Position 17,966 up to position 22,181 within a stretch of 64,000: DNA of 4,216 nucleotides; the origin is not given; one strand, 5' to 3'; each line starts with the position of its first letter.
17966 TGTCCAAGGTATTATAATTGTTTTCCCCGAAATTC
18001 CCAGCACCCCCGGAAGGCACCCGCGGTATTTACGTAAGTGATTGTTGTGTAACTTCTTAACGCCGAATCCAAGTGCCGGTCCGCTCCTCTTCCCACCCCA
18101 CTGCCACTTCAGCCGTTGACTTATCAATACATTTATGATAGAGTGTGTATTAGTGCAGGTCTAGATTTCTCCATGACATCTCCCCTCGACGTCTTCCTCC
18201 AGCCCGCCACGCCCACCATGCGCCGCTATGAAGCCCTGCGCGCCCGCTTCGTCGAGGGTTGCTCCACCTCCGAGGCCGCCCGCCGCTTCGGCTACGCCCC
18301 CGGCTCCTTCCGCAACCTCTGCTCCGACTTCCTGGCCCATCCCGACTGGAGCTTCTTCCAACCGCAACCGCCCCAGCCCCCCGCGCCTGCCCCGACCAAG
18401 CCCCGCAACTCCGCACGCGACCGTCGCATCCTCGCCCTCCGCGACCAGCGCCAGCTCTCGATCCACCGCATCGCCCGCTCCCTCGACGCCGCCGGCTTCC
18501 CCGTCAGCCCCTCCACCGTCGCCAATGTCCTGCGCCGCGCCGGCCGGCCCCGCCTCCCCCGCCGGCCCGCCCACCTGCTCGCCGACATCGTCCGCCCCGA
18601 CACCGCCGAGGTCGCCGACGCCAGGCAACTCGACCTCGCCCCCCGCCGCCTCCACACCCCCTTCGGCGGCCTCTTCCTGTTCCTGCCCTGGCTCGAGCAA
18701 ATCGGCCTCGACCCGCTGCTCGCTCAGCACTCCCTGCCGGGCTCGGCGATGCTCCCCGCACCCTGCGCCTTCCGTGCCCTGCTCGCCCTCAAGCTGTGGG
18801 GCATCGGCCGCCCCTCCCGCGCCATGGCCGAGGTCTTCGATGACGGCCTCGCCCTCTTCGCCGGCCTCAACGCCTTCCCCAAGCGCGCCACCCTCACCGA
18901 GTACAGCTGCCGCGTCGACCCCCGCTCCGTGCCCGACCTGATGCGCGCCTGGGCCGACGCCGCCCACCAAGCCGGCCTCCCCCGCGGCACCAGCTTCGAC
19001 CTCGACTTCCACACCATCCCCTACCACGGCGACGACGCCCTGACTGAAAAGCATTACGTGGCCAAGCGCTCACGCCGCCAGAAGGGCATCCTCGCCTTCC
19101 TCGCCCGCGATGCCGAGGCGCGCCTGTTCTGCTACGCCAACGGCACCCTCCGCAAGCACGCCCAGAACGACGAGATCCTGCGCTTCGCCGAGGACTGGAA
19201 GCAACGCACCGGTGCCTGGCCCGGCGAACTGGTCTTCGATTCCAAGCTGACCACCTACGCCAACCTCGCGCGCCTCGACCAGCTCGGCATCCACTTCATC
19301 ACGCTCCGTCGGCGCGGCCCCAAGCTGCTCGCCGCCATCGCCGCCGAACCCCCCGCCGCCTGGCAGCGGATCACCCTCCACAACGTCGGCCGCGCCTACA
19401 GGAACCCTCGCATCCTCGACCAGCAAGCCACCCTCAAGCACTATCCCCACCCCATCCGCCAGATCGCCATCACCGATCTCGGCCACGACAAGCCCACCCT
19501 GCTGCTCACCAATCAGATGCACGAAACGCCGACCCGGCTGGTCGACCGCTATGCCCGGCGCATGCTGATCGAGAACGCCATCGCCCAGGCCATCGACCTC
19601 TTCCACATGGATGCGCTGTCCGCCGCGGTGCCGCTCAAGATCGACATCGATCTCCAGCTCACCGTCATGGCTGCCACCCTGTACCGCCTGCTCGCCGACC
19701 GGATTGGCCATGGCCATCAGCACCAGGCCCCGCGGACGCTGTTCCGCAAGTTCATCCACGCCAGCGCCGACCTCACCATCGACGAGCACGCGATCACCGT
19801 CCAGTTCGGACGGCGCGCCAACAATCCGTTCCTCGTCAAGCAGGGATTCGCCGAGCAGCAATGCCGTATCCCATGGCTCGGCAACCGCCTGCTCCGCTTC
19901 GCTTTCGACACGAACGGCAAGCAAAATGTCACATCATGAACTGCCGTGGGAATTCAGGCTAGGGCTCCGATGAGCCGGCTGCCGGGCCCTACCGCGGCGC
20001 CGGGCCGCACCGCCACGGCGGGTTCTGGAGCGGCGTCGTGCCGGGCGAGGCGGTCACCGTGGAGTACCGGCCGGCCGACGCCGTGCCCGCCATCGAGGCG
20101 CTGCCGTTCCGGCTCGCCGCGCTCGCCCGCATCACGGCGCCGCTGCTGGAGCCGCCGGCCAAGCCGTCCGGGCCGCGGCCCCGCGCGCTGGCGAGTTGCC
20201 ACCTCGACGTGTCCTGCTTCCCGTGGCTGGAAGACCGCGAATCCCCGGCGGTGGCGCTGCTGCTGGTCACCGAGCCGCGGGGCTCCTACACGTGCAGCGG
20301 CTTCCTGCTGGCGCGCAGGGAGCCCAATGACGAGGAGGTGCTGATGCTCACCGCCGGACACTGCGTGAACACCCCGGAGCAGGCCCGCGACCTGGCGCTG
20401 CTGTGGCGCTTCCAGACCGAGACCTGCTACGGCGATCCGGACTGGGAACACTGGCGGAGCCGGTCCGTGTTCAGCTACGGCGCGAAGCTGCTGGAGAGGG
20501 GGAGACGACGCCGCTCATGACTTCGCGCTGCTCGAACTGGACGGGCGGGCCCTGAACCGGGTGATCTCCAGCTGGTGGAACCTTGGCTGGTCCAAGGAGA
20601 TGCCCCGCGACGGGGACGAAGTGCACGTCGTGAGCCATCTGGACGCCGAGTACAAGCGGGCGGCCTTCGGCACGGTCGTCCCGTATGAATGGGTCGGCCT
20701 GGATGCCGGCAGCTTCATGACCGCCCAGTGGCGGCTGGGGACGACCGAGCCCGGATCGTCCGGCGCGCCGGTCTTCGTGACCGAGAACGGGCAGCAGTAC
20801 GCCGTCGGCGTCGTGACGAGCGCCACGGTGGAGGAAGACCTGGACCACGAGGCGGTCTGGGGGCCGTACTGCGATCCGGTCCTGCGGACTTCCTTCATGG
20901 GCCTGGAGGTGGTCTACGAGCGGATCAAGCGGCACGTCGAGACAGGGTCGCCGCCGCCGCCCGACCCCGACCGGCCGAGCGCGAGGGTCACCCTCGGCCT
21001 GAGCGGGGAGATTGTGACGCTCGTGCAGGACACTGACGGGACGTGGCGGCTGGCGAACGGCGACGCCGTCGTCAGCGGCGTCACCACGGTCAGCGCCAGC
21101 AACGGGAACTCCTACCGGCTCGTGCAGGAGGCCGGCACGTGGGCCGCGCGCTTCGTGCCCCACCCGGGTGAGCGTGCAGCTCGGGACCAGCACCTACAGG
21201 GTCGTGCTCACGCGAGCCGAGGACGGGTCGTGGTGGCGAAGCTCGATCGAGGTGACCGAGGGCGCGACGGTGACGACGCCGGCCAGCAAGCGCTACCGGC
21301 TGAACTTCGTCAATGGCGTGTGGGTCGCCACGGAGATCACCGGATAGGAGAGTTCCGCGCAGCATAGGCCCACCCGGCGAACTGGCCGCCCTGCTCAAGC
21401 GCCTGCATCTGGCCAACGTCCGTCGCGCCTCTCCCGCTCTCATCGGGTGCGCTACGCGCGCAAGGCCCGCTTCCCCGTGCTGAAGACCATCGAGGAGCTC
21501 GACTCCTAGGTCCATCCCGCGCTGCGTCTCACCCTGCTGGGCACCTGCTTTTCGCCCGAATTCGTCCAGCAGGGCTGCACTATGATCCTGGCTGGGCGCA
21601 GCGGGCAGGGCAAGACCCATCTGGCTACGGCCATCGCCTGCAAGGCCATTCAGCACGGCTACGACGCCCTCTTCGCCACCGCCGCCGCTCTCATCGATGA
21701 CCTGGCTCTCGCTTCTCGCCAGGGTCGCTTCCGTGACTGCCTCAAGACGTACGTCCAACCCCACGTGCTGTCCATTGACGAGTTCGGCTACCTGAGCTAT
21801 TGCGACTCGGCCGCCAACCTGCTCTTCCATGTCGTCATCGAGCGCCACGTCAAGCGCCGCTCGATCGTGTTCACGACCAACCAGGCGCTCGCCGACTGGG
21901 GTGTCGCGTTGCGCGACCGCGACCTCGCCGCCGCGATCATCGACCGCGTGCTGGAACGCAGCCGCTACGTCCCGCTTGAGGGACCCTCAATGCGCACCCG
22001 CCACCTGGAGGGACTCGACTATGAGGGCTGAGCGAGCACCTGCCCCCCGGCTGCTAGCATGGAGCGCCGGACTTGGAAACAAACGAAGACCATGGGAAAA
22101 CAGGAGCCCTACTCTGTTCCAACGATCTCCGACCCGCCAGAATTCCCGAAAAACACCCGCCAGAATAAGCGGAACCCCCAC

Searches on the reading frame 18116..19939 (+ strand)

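Call 35: search_protein_families(library=pfam, proteins=[window:18116-19939:+], max_evalue=0.001)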
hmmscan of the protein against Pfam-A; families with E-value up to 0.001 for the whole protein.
window:18116-19939:+ (607 aa): 4 families
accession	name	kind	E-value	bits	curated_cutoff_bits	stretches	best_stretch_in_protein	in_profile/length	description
PF01609.27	DDE_Tnp_1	-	2.2e-07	31.3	23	1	294-520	7-198/200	Transposase DDE domain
PF01498.24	HTH_Tnp_Tc3_2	-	0.00023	21.8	31.5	1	103-143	2-43/72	Transposase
PF08281.18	Sigma70_r4_2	-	0.00037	20.5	25.7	0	39-67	17-45/54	Sigma-70, region 4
PF13936.12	HTH_38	-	0.00054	20.1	27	0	102-141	9-43/44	Helix-turn-helix domain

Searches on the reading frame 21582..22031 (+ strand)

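Call 35: search_protein_families(library=pfam, proteins=[window:21582-22031:+], max_evalue=0.001)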
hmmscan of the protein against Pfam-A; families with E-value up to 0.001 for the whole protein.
window:21582-22031:+ (149 aa): 4 families
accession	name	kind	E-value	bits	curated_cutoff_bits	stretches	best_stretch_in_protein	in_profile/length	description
PF01695.23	IstB_IS21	-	3.5e-40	138.4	24.1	1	1-141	95-234/238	IstB-like ATP binding protein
PF00308.24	Bac_DnaA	-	1.3e-07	32.3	23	1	2-101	38-139/162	Bacterial DnaA ATPAse domain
PF00004.35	AAA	-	2.3e-05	25.3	21.2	1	1-100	1-109/131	ATPase family associated with various cellular activities (AAA)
PF20720.3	nSTAND3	-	0.00076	19.6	27.2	1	2-34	21-53/155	Novel STAND NTPase 3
